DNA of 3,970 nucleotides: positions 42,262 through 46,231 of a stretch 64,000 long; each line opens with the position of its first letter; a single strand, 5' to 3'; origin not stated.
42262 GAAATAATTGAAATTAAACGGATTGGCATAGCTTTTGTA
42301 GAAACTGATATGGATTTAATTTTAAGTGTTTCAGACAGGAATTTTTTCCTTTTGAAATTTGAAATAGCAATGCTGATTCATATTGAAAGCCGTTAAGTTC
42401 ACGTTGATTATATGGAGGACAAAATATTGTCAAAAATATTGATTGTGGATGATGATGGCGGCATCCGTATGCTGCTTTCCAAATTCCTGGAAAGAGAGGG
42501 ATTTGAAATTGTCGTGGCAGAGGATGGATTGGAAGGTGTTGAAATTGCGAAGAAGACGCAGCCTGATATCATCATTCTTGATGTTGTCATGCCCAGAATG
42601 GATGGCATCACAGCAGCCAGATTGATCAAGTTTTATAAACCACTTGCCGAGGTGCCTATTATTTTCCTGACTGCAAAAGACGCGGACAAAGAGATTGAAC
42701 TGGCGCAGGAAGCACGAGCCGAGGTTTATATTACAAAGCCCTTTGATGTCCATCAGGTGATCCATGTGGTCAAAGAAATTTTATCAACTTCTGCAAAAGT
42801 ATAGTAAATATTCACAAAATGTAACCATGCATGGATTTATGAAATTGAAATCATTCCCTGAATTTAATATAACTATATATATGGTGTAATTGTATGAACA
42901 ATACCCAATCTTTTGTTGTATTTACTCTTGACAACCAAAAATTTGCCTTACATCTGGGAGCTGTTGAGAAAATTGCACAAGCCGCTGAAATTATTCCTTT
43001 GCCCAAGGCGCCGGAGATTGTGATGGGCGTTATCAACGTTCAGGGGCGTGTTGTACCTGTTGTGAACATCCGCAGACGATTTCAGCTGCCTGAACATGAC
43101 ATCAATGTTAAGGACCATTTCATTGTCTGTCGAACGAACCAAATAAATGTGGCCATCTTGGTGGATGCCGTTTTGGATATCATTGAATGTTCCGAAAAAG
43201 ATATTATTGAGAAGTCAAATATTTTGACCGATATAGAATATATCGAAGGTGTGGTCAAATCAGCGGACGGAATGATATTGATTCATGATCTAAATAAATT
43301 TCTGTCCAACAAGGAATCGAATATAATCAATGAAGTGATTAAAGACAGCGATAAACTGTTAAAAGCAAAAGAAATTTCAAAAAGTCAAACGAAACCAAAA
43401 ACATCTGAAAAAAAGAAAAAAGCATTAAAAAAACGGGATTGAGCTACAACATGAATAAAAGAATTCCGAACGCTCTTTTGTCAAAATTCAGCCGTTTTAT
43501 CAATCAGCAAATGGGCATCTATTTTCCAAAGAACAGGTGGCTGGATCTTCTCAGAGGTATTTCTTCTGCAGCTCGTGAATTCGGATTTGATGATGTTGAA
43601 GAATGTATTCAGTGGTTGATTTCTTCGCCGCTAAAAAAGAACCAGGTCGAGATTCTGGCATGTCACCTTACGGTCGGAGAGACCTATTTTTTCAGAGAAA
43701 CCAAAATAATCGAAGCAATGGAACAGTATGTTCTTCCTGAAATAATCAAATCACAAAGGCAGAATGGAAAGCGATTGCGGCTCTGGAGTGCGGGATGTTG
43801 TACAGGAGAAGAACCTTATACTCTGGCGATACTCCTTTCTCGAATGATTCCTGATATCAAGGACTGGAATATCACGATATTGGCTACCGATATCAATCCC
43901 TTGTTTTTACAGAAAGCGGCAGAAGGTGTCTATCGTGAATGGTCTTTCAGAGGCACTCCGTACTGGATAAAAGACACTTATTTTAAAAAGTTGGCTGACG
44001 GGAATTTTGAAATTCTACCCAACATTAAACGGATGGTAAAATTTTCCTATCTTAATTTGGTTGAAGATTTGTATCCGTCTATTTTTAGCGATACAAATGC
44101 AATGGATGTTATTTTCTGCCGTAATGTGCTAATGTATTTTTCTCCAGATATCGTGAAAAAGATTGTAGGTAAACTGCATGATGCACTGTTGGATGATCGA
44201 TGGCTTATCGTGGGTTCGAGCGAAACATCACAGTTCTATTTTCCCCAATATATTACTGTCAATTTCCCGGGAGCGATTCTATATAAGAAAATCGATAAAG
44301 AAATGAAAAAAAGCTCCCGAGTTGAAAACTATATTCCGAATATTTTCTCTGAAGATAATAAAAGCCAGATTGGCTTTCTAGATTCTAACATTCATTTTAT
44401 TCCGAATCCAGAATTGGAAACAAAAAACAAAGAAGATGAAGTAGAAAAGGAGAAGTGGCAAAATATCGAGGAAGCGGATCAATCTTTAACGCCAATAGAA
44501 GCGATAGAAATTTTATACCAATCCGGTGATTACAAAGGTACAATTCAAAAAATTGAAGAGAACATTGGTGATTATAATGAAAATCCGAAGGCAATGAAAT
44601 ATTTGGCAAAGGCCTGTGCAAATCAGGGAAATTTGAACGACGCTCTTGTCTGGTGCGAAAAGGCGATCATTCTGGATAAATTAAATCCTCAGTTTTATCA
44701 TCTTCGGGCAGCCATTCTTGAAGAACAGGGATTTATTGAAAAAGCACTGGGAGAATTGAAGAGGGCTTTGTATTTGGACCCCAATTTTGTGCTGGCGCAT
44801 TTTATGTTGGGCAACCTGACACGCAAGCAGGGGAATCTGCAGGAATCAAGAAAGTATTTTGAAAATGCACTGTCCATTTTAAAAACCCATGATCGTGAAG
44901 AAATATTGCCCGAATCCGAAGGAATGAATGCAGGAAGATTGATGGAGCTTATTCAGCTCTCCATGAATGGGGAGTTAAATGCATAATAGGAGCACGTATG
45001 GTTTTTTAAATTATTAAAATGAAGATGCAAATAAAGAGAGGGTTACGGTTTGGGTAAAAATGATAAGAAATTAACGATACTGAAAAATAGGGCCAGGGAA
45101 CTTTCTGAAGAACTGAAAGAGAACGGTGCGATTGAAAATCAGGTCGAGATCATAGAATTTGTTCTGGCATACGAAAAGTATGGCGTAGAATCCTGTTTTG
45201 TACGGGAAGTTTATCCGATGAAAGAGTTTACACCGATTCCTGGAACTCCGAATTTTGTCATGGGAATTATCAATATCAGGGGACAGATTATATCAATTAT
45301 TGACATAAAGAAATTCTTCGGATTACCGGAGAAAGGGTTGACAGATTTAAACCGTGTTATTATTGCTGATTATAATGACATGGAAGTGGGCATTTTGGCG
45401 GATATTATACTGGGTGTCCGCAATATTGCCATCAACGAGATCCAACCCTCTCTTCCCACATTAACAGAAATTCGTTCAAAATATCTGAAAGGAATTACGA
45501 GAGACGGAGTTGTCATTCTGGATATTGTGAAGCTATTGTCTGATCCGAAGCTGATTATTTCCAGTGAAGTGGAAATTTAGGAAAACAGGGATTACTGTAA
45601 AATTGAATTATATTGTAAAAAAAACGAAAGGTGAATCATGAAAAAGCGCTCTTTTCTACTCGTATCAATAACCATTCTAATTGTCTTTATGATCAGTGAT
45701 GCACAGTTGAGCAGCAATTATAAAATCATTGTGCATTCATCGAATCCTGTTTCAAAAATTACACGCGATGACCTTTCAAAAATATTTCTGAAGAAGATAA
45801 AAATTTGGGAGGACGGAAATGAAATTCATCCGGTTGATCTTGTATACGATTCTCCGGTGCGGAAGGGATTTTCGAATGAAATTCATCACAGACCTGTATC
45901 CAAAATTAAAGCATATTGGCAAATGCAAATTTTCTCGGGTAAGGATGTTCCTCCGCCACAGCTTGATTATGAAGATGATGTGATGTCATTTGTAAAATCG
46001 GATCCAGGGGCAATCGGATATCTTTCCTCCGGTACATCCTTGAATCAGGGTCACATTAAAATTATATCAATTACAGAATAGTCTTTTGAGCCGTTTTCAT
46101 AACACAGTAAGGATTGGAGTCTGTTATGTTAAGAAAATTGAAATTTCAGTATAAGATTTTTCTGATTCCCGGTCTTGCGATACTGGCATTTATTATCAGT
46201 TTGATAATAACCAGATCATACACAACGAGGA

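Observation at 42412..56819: Pil-Chp-like chemosensory locus with an unusually elaborate phosphorelay appended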

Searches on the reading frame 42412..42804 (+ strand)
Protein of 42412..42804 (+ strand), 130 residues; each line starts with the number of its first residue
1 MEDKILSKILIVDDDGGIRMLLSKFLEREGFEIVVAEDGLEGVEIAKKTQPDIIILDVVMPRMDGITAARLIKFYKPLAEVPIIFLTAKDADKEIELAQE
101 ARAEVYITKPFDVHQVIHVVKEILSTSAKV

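Call 4: search_protein_families(library=pfam, proteins=[window:42412-42804:+], max_evalue=0.01)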
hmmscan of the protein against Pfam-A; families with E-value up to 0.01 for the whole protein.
window:42412-42804:+ (130 aa): 2 families
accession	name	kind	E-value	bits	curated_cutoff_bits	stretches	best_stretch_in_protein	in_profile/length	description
PF00072.30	Response_reg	-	3.9e-28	98.3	30.2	1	9-120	1-110/111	Response regulator receiver domain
PF23198.2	PDE8A_N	-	0.0021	18.4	29.6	1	26-94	30-99/147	PDE8A-like, N-terminal domain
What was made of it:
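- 42412..42804 (+): Single-domain receiver (REC1, 130 aa), the CheY3-like candidate. Pfam Response_reg, E 3.9e-28 (call 4).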

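Call 14: search_protein_families(library=ncbifam, proteins=[window:42412-42804:+], max_evalue=0.001)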
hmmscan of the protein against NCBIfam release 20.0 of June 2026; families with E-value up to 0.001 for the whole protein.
window:42412-42804:+ (130 aa): 98 families (the best 25 are shown)
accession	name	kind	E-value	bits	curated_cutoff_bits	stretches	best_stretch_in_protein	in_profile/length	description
NF051850.1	RespRegRprY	equivalog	8.5e-25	87.5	370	1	1-124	1-120/234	response regulator transcription factor RprY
NF041733.1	resp_reg_CseB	equivalog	2e-24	86.2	350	1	8-124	2-115/228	two-component system response regulator CseB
NF053854.1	RespRegPhoBBctds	equivalog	3.2e-24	85.6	270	1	9-127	1-118/225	two-component system response regulator PhoB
NF040689.1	MtrAB_MtrA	equivalog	3.5e-24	85.4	300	1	9-124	1-113/219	MtrAB system response regulator MtrA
NF040534.1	resp_reg_YycF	equivalog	3.9e-24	85.2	340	1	8-124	2-115/231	response regulator YycF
TIGR02154.1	PhoB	equivalog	1.3e-23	83.6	296.2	1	7-124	3-120/226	phosphate regulon transcriptional regulator PhoB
NF041367.1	CheY_Halo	equivalog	2.9e-23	82.4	200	1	9-123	1-113/114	chemotaxis protein CheY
NF045944.1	ResRegRpaBCyano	equivalog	6.4e-22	78.1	330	1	10-125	1-113/229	response regulator transcription factor RpaB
NF008469.0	PRK11361.1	equivalog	2.6e-21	75.8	714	1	7-125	5-121/461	acetoacetate metabolism transcriptional regulator AtoC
NF007135.0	PRK09581.1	equivalog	3.7e-21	75.5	474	1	7-122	3-118/457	PleD family two-component system response regulator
NF045717.1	DVU0259_DivK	exception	3.7e-21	75.5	160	1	7-124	3-116/117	DVU0259 family response regulator domain-containing protein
NF007005.1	PRK09468.1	equivalog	4e-21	75.5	331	1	7-126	4-121/237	osmolarity response regulator transcription factor OmpR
NF008199.0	PRK10955.1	equivalog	1.3e-20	74.3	341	1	7-127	2-118/232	envelope stress response regulator transcription factor CpxR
NF033120.0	vanR_FM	exception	8.6e-20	71.4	460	1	8-120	5-114/231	vancomycin resistance response regulator transcription factor, VanR-F/VanR-M family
TIGR01818.1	ntrC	equivalog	2.2e-19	69.6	558.6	1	9-126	1-116/463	nitrogen regulation protein NR(I)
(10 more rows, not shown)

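Call 48: search_solved_structures(query=window:42412-42804:+, max_evalue=1e-10)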
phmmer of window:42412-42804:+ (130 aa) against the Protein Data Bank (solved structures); distinct sequences matched with E-value up to 1e-10: 129 (the best 60 are shown).
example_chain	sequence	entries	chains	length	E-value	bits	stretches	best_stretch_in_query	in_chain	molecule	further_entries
1mvo_A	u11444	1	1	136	1.6e-22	83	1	7-127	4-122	PhoP response regulator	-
6ifh_A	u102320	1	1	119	3.7e-22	81.9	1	7-124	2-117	Sporulation initiation phosphotransferase F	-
3f6p_A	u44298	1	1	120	6.1e-22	81.1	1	7-122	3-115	Transcriptional regulatory protein yycF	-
2zwm_A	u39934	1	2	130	6.9e-22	81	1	7-122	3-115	Transcriptional regulatory protein yycF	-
9dvt_R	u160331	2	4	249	3.4e-21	78.7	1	8-126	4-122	DNA-binding dual master transcriptional regulator RpaA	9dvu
4ja2_A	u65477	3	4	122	3.7e-21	78.6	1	7-125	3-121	Response regulator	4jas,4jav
6er7_A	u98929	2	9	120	3.9e-21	78.5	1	7-125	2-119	120aa long hypothetical chemotaxis protein (CheY)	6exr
6azr_B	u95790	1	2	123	1.5e-20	76.6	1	7-125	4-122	Chemotaxis regulator-transmits chemoreceptor signals to flagelllar motor components CheY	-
3dge_C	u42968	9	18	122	1.8e-20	76.4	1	7-125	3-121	Response regulator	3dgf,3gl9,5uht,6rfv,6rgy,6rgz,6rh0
1nxo_A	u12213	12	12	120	2.2e-20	76.1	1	7-125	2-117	DNA-binding response regulator | Response regulator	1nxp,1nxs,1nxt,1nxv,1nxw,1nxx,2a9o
9xzo_A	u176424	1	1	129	4.9e-20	75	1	7-125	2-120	De novo protein M1X0B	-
6eb7_A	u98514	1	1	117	7.2e-20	74.5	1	8-124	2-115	DNA-binding response regulator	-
1s8n_A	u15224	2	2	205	1.2e-19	73.7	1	7-122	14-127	putative antiterminator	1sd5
9lbr_A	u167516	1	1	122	1.2e-19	73.7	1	7-125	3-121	Response regulator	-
2jvk_A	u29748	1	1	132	1.7e-19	73.2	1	7-125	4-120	Sporulation initiation phosphotransferase F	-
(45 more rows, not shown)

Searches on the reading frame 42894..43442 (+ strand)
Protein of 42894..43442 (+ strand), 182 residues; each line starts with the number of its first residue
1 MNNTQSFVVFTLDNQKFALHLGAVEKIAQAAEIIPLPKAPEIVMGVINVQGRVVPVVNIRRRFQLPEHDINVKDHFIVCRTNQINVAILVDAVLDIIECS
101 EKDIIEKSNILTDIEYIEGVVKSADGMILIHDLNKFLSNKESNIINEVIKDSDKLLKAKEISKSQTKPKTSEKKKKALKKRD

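Call 4: search_protein_families(library=pfam, proteins=[window:42894-43442:+], max_evalue=0.01)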
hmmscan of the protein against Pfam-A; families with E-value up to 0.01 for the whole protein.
window:42894-43442:+ (182 aa): 2 families
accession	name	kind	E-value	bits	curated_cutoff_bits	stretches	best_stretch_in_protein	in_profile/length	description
PF01584.24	CheW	-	1.7e-30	105.9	23.5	1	7-139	2-136/138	CheW-like domain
PF23621.1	BP74_N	-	0.0049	17.2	27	1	5-75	3-71/114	BP74 N-terminal domain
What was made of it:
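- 42894..43442 (+): CheW coupling protein a. Pfam CheW, E 1.7e-30 (call 4).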

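Call 14: search_protein_families(library=ncbifam, proteins=[window:42894-43442:+], max_evalue=0.001)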
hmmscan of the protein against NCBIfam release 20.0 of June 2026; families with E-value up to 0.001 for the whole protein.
window:42894-43442:+ (182 aa): 1 family
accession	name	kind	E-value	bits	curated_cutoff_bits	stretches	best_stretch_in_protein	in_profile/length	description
NF007903.0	PRK10612.1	equivalog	2.4e-16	59.9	260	1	4-150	16-164/167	chemotaxis protein CheW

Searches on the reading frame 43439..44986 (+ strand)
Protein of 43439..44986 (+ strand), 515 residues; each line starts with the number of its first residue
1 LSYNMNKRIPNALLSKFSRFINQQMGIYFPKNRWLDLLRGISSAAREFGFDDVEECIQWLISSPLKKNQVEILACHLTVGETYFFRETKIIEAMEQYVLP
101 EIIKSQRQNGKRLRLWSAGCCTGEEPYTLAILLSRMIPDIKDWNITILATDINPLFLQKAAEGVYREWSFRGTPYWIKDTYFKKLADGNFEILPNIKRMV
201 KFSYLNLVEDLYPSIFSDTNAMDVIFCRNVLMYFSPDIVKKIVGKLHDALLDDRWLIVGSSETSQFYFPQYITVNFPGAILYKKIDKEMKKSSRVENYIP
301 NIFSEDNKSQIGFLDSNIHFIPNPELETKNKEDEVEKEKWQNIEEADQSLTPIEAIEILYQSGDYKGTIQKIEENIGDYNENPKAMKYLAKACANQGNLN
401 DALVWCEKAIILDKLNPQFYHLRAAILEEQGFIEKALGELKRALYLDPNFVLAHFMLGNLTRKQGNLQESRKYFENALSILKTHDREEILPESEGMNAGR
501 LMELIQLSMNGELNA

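Call 4: search_protein_families(library=pfam, proteins=[window:43439-44986:+], max_evalue=0.01)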
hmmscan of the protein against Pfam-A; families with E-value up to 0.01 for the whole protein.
window:43439-44986:+ (515 aa): 13 families
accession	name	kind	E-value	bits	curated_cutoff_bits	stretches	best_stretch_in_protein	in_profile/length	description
PF01739.24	CheR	-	5.1e-50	170.1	27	1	81-263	2-178/195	CheR methyltransferase, SAM binding domain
PF07719.23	TPR_2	-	3.4e-15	55.3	27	3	452-483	2-33/34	Tetratricopeptide repeat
PF00515.34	TPR_1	-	3e-11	43.1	27.8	1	384-413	2-31/34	Tetratricopeptide repeat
PF13431.12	TPR_17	-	1.9e-10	40.6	24.4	1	440-471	2-33/34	Tetratricopeptide repeat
PF13414.12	TPR_11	-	1e-09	38.4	26.8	2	429-465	6-42/42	TPR repeat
PF14559.12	TPR_19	-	6e-09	36.5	25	1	359-426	1-68/68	Tetratricopeptide repeat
PF13432.12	TPR_16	-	7.1e-08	33.2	32.7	1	427-478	7-58/65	Tetratricopeptide repeat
PF13428.12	TPR_14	-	9.3e-07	29.4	23.5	0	418-460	2-44/44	Tetratricopeptide repeat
PF13181.12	TPR_8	-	1.3e-06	28.5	25.7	0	453-480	3-30/34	Tetratricopeptide repeat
PF13374.12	TPR_10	-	3.2e-06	27.4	27.5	1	457-482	8-33/42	Tetratricopeptide repeat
PF13424.12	TPR_12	-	5.8e-06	26.8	30.1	0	456-481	8-33/77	Tetratricopeptide repeat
PF12895.13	ANAPC3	-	1.8e-05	25.4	27.2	0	358-403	32-76/82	Anaphase-promoting complex, cyclosome, subunit 3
PF25058.1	ARM_TT21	-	0.0017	18.8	27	0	416-446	6-36/155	Tetratricopeptide repeat protein 21 ARM repeat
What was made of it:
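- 43439..44986 (+): CheR methyltransferase with a C-terminal TPR domain. Pfam CheR, E 5e-50, plus several TPR families at residues ~359-483 (call 4).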

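Call 14: search_protein_families(library=ncbifam, proteins=[window:43439-44986:+], max_evalue=0.001)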
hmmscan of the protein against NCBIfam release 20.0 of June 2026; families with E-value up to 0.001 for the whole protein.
window:43439-44986:+ (515 aa): 6 families
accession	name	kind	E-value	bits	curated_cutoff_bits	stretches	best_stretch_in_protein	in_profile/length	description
NF007902.0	PRK10611.1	equivalog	6.4e-25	87.9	435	1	11-263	24-265/287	protein-glutamate O-methyltransferase CheR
TIGR02917.1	PEP_TPR_lipo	equivalog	1.4e-12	46.4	312.2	1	362-484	410-532/899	XrtA/PEP-CTERM system TPR-repeat protein PrsT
NF040959.1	MamA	equivalog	6.6e-08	32.2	200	1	360-478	82-200/204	magnetosome protein MamA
TIGR02521.1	type_IV_pilW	equivalog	6.4e-07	29.2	154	1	429-480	43-94/234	type IV pilus biogenesis/stability protein PilW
TIGR00990.1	3a0801s09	subfamily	0.00019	20.2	757.25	1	347-483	431-574/615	mitochondrial import receptor subunit TOM70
NF033762.1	social_mot_Tgl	equivalog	0.00023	20.6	225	1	390-479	38-128/252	social motility TPR repeat lipoprotein Tgl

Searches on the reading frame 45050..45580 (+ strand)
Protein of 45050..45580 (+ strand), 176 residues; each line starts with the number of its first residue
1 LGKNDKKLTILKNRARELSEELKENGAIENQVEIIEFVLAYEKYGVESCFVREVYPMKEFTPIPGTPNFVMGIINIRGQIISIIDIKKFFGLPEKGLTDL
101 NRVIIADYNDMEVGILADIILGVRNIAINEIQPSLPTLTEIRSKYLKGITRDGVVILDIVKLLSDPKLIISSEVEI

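Call 4: search_protein_families(library=pfam, proteins=[window:45050-45580:+], max_evalue=0.01)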
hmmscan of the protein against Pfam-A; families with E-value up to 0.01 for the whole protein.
window:45050-45580:+ (176 aa): 1 family
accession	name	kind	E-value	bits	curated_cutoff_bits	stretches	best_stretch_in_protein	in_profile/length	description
PF01584.24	CheW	-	9.8e-31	106.7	23.5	1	34-165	2-136/138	CheW-like domain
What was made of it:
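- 45050..45580 (+): CheW coupling protein b. Pfam CheW, E 1e-30 (call 4).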

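Call 14: search_protein_families(library=ncbifam, proteins=[window:45050-45580:+], max_evalue=0.001)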
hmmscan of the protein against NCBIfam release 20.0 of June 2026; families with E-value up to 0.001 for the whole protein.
window:45050-45580:+ (176 aa): 1 family
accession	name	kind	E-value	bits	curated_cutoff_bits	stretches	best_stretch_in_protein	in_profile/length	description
NF007903.0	PRK10612.1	equivalog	1e-14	54.6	260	1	33-167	18-155/167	chemotaxis protein CheW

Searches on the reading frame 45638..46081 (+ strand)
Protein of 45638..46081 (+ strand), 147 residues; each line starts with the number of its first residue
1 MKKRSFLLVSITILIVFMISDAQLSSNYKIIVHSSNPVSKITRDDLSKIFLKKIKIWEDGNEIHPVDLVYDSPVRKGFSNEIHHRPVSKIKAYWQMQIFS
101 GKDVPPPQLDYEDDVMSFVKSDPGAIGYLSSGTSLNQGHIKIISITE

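Call 4: search_protein_families(library=pfam, proteins=[window:45638-46081:+], max_evalue=0.01)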
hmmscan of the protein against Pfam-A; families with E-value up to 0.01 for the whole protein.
window:45638-46081:+ (147 aa): 1 family
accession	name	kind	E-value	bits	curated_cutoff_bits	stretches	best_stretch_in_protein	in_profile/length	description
PF12849.12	PBP_like_2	-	4.8e-07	30.3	27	1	30-137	96-192/267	PBP superfamily domain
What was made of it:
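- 45638..46081 (+): Small secreted protein resembling a single lobe of PstS (147 aa). Possible periplasmic co-sensor for the MCP. Partial PBP_like_2 match to profile positions 96-192 of 267 (call 4).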

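Call 14: search_protein_families(library=ncbifam, proteins=[window:45638-46081:+], max_evalue=0.001)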
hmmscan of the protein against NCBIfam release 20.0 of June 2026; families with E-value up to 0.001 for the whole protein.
window:45638-46081:+ (147 aa): 1 family
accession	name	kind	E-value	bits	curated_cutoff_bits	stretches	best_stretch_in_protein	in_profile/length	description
TIGR02136.1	ptsS_2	subfamily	6.7e-07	28.8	206.6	1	30-137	124-225/295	phosphate ABC transporter substrate-binding protein PstS family protein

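Call 49: search_solved_structures(query=window:45638-46081:+, max_evalue=1, show_alignments=2)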
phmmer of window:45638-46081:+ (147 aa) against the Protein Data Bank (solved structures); distinct sequences matched with E-value up to 1: 16.
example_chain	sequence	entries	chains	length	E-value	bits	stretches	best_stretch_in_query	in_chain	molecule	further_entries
7xg7_A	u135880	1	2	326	0.021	17.9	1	39-136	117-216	Phosphate transporter subunit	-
6vr0_A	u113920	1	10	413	0.54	13.3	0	70-112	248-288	Glucose-1-phosphate adenylyltransferase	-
3clk_A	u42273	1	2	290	0.54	13.3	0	96-142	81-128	Transcription regulator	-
3brk_X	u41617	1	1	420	0.54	13.3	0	70-112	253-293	Glucose-1-phosphate adenylyltransferase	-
5w5t_A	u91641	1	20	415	0.55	13.3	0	70-112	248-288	Glucose-1-phosphate adenylyltransferase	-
5w5r_A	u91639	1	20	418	0.55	13.3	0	70-112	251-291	Glucose-1-phosphate adenylyltransferase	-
5w6j_A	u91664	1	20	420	0.56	13.3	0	70-112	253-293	Glucose-1-phosphate adenylyltransferase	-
6v96_H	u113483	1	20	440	0.59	13.2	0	70-112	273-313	Glucose-1-phosphate adenylyltransferase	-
6v99_A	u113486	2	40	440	0.6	13.2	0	70-112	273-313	Glucose-1-phosphate adenylyltransferase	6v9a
4exl_A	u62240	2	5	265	0.72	12.9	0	29-130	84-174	Phosphate-binding protein pstS 1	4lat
4q8r_A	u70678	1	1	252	0.89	12.7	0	28-69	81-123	Phosphate ABC transporter, phosphate-binding protein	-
9e8g_K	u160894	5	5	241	0.9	12.6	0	86-135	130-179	Proteasome subunit alpha type-5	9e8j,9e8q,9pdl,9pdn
1qui_A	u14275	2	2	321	0.9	12.6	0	46-133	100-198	PHOSPHATE-BINDING PROTEIN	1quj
7awe_E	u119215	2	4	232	0.99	12.5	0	87-135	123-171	Proteasome subunit alpha type-5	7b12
1twy_A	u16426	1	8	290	1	12.5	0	28-61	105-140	ABC transporter, periplasmic substrate-binding protein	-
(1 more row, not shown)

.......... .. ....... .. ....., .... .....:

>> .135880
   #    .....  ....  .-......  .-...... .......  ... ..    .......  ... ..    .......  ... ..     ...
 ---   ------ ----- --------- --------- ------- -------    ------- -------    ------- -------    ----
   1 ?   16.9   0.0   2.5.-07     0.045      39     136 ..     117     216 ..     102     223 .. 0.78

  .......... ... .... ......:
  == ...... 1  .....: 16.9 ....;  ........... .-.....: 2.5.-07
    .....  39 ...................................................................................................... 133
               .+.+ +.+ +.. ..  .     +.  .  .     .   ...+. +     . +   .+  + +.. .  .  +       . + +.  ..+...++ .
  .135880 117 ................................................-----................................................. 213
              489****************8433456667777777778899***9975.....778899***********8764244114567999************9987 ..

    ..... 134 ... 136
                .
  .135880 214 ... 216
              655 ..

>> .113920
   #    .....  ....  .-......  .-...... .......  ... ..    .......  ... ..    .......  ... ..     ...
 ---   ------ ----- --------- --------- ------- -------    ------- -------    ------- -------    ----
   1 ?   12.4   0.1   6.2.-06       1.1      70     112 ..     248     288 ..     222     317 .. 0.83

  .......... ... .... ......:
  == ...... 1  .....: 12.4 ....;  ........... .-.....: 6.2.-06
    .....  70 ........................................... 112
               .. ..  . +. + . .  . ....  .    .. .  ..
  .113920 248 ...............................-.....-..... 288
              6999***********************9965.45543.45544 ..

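Call 95: search_protein_representatives(protein=window:45638-46081:+)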
Query: 147 residues. Proteins with E-value up to 0.001 (for the whole library): 4928; up to 1e-10: 1527; up to 1e-30: 13. The best 150 are listed.
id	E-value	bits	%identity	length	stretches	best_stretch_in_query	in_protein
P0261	1.3e-57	209.9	44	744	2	27-138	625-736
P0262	7.7e-46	171.7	40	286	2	20-135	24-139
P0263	1.4e-44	167.6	43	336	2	26-137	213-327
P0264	7.1e-41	155.6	35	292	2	27-147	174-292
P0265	3.4e-40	153.4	37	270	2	26-144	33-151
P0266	4.0e-37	143.5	48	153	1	1-147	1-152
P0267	3.3e-36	140.5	49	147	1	2-145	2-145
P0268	3.1e-34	134.1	45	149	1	1-135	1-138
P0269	6.3e-33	129.9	45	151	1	7-147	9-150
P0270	6.4e-32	126.6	50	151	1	23-147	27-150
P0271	8.0e-32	126.3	41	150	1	6-146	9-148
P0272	8.4e-32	126.2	45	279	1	15-146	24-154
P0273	2.9e-31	124.5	43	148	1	4-143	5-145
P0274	1.2e-30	122.4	49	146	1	25-135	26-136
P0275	1.3e-30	122.4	41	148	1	3-147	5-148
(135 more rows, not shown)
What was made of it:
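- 45638..46081 (+): Large family of ~145-155-aa proteins (call 95).
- Checked: It belongs to a large family of ~145-155-aa proteins (1527 cluster representatives at E<=1e-10, call 95).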
